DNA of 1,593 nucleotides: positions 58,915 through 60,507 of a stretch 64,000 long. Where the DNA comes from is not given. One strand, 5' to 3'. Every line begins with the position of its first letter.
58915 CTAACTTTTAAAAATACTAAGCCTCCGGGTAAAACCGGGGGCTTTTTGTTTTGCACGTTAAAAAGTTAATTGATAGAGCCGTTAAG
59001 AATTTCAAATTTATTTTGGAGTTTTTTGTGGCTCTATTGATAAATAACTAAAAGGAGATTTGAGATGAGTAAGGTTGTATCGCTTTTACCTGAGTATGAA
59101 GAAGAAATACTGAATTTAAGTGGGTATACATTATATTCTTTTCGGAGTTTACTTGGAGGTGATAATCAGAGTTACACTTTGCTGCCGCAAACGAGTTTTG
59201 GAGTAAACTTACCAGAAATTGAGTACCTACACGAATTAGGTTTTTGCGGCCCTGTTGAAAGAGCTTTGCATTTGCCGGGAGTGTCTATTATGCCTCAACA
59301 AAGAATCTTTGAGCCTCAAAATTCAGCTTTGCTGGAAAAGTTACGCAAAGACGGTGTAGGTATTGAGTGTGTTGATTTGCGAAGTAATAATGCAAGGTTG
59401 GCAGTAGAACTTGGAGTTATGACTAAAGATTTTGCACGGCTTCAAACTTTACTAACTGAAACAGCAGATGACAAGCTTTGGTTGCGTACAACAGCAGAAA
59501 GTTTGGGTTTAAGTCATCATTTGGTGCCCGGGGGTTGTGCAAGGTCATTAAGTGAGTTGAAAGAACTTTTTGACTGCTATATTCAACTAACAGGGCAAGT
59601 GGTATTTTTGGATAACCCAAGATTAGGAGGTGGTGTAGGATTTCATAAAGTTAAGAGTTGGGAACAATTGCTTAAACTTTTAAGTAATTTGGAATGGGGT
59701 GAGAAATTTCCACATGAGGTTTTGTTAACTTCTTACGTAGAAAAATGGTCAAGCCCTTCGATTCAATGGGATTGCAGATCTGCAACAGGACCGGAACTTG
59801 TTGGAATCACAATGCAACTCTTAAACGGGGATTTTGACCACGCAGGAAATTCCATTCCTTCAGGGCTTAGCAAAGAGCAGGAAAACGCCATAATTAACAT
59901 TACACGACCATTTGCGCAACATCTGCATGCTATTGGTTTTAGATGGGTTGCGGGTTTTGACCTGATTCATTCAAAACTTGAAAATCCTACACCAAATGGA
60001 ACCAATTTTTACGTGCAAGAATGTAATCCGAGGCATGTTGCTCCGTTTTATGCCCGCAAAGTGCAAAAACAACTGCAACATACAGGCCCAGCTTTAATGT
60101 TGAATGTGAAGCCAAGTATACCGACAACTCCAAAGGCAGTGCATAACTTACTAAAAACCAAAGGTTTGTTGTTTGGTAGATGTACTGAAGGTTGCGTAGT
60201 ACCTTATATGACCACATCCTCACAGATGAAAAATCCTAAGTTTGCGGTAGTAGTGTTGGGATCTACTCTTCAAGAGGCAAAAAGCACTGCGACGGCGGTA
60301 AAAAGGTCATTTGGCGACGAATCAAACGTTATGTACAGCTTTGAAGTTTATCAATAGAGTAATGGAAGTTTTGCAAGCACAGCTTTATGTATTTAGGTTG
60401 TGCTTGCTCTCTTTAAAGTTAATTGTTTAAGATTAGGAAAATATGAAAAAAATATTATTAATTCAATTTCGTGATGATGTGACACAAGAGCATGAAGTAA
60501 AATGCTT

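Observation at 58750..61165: Leader ORF + antiterminator/terminator switch controlling an ATP-grasp ligase / GATase1-hydrolase gene pair: candidate undescribed regulated amide-ligase system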

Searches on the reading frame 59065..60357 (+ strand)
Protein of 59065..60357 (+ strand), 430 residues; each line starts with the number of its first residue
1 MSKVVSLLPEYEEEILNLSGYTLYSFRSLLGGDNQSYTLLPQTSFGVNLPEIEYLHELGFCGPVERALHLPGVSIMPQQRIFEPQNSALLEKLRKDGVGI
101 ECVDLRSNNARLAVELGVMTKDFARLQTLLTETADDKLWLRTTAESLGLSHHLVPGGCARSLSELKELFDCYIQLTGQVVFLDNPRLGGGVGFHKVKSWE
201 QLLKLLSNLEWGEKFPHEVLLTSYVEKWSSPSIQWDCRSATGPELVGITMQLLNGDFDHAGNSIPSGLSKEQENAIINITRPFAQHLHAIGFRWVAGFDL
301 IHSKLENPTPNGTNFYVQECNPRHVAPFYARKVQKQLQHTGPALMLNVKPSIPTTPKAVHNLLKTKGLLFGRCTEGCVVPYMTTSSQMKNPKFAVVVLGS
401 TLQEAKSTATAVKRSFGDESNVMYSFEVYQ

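Call 4: search_protein_families(library=pfam, proteins=[window:59065-60357:+], max_evalue=0.01)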
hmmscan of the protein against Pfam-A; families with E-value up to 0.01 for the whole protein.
window:59065-60357:+ (430 aa): 0 families

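Call 10: find_homologous_proteins(query=window:59065-60357:+)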
Query window:59065-60357:+ (430 aa): 1 proteins with E <= 0.001 among 6393 candidates.
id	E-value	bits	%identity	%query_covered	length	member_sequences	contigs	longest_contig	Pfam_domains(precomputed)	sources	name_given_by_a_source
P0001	3.8e-293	990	100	100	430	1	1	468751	-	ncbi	-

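Call 11: search_protein_families(library=ncbifam, proteins=[window:59065-60357:+], max_evalue=1)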
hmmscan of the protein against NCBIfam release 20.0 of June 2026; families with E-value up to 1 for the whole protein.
window:59065-60357:+ (430 aa): 1 family
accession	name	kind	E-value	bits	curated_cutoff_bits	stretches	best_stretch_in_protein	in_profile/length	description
NF047900.1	AspMetLigLdmS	equivalog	0.00031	19.6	475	1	189-306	174-287/383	L-aspartate--L-methionine ligase LdmS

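Call 12: search_solved_structures(query=window:59065-60357:+, max_evalue=10)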
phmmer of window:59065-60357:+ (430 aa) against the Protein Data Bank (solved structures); distinct sequences matched with E-value up to 10: 2.
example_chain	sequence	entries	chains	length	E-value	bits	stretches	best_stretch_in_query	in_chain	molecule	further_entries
7y55_A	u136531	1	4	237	1.1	11.3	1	305-382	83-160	PdGSTU1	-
2q1l_A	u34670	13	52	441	1.4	11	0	119-170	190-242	3-hydroxy-3-methylglutaryl-coenzyme A reductase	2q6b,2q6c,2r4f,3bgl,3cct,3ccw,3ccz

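Call 15: find_encoding_contigs(protein=P0001, flank=10000)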
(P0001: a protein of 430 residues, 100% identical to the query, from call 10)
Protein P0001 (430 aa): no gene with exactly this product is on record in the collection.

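Call 17: find_related_loci(query=window:59065-60357:+, collection=genome_contigs, flank=6000)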
Query window:59065-60357:+ (430 aa) in genome_contigs; peptide patterns used: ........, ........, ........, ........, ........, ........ (x = any residue, [..] = any of these).
73 stretches matched a pattern, but none encodes a relative of the query by tblastn (E <= 1e-3).

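Call 24: predict_structure(protein=window:59065-60357:+)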
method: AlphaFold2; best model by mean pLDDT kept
length: 430 residues; sequences in the alignment: 1
mean_pLDDT: 34.6   pTM: 0.23
mean pLDDT of the five models: 34.6, 32.2, 31.4, 28.4, 26.1
residues with pLDDT >= 90: 0; 70-90: 1; 50-70: 30; < 50: 399
segments of 3 or more residues with pLDDT < 50: 1-194, 206-394, 398-401, 416-422
pLDDT, mean of each block of 10 residues (from residue 1): 25 35 35 35 33 32 33 27 33 40 28 28 38 30 25 27 44 42 36 51 48 30 24 26 28 32 37 38 30 24 26 25 28 32 32 37 37 33 38 48 56 51 50
secondary structure, 60 per line:
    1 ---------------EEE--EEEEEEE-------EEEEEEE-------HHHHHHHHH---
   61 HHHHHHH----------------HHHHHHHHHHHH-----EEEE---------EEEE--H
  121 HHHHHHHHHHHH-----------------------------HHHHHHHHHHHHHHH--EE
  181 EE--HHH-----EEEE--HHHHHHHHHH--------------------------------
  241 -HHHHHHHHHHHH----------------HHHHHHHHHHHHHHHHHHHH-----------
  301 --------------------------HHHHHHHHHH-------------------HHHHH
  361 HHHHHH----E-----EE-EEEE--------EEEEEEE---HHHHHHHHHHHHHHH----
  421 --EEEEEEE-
elements in order: E16-18 E21-27 E35-41 H49-57 H61-67 H84-95 E101-104 E114-117 H120-132 H162-176 E179-182 E193-196 H199-208 H242-253 H270-289 H327-336 H356-366 E380-383 E392-398 H402-416 E423-429

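Call 25: search_protein_representatives(protein=window:59065-60357:+)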
Query: 430 residues. Proteins with E-value up to 0.001 (for the whole library): 20; up to 1e-10: 3; up to 1e-30: 1. The best 20 are listed.
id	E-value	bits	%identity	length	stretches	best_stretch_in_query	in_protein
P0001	1.2e-293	989.7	100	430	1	1-430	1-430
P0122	4.5e-12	62.0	25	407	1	50-408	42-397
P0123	3.3e-11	59.2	30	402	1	52-340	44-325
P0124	3.6e-10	55.7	31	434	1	16-406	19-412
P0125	3.2e-08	49.3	31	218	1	231-407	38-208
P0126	3.2e-08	49.3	29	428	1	52-335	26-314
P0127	4.6e-08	48.8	30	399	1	70-340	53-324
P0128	4.3e-06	42.3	28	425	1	182-402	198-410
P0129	7.9e-06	41.4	25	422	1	94-405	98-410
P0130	9.6e-06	41.2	31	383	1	219-404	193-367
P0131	1.2e-05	40.8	26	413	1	66-426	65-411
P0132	1.9e-05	40.2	34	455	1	230-405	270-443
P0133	6.4e-05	38.5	28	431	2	126-372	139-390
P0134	1.4e-04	37.4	30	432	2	133-407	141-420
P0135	2.4e-04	36.6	28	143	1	288-413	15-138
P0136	3.5e-04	36.0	25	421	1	125-410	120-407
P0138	5.1e-04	35.5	27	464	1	123-302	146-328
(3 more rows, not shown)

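Call 27: search_solved_structures(query=A1, max_evalue=1, show_alignments=2)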
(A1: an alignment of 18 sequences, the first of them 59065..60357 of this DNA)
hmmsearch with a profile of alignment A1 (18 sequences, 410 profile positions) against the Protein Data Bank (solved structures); distinct sequences matched with E-value up to 1: 127 (the best 60 are shown).
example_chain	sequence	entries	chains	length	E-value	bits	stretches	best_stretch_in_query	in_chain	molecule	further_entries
8ynd_A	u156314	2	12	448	6e-27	97.6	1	23-402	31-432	ATP-grasp peptide ligase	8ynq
3wvq_A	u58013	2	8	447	2.2e-19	72.7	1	27-404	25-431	PGM1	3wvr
7r8p_A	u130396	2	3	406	2.1e-18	69.5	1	116-339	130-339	ATP-grasp domain-containing protein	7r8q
1a9x_A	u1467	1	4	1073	8.7e-15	57.6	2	105-315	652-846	CARBAMOYL PHOSPHATE SYNTHETASE (LARGE CHAIN)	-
1bxr_A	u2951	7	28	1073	2.2e-14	56.3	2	105-315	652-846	CARBAMOYL-PHOSPHATE SYNTHASE | CARBAMOYL PHOSPHATE SYNTHETASE: LARGE SUBUNIT | CARBAMOYL PHOSPHATE SYNTHETASE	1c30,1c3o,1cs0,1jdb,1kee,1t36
1ce8_A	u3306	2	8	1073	2.2e-14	56.3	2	105-315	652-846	PROTEIN (CARBAMOYL-PHOSPHATE SYNTHASE) | carbamoyl phosphate synthetase large chain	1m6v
8yi6_A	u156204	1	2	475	2.2e-13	53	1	74-406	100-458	L-propargylglycine--L-glutamate ligase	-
8f41_I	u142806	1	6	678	5.6e-12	48.3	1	106-315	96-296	3-methylcrotonyl-CoA carboxylase, alpha-subunit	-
8f3d_H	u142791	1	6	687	5.8e-12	48.3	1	106-315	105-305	3-methylcrotonyl-CoA carboxylase alpha-subunit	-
3u9s_A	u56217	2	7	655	1.3e-11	47.1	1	104-315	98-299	Methylcrotonyl-CoA carboxylase, alpha-subunit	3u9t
5dot_A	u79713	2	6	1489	7.5e-10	41.3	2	136-315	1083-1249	Carbamoyl-phosphate synthase [ammonia], mitochondrial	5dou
6uel_A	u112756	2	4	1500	7.6e-10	41.3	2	136-315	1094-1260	Carbamoyl-phosphate synthase [ammonia], mitochondrial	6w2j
4mv1_A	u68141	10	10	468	9.3e-10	41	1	107-315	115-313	Biotin carboxylase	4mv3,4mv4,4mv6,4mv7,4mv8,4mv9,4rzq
3mjf_A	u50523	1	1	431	2.3e-09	39.7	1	107-315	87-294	Phosphoribosylamine--glycine ligase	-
1gso_A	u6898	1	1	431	3e-09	39.4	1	106-315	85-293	PROTEIN (GLYCINAMIDE RIBONUCLEOTIDE SYNTHETASE)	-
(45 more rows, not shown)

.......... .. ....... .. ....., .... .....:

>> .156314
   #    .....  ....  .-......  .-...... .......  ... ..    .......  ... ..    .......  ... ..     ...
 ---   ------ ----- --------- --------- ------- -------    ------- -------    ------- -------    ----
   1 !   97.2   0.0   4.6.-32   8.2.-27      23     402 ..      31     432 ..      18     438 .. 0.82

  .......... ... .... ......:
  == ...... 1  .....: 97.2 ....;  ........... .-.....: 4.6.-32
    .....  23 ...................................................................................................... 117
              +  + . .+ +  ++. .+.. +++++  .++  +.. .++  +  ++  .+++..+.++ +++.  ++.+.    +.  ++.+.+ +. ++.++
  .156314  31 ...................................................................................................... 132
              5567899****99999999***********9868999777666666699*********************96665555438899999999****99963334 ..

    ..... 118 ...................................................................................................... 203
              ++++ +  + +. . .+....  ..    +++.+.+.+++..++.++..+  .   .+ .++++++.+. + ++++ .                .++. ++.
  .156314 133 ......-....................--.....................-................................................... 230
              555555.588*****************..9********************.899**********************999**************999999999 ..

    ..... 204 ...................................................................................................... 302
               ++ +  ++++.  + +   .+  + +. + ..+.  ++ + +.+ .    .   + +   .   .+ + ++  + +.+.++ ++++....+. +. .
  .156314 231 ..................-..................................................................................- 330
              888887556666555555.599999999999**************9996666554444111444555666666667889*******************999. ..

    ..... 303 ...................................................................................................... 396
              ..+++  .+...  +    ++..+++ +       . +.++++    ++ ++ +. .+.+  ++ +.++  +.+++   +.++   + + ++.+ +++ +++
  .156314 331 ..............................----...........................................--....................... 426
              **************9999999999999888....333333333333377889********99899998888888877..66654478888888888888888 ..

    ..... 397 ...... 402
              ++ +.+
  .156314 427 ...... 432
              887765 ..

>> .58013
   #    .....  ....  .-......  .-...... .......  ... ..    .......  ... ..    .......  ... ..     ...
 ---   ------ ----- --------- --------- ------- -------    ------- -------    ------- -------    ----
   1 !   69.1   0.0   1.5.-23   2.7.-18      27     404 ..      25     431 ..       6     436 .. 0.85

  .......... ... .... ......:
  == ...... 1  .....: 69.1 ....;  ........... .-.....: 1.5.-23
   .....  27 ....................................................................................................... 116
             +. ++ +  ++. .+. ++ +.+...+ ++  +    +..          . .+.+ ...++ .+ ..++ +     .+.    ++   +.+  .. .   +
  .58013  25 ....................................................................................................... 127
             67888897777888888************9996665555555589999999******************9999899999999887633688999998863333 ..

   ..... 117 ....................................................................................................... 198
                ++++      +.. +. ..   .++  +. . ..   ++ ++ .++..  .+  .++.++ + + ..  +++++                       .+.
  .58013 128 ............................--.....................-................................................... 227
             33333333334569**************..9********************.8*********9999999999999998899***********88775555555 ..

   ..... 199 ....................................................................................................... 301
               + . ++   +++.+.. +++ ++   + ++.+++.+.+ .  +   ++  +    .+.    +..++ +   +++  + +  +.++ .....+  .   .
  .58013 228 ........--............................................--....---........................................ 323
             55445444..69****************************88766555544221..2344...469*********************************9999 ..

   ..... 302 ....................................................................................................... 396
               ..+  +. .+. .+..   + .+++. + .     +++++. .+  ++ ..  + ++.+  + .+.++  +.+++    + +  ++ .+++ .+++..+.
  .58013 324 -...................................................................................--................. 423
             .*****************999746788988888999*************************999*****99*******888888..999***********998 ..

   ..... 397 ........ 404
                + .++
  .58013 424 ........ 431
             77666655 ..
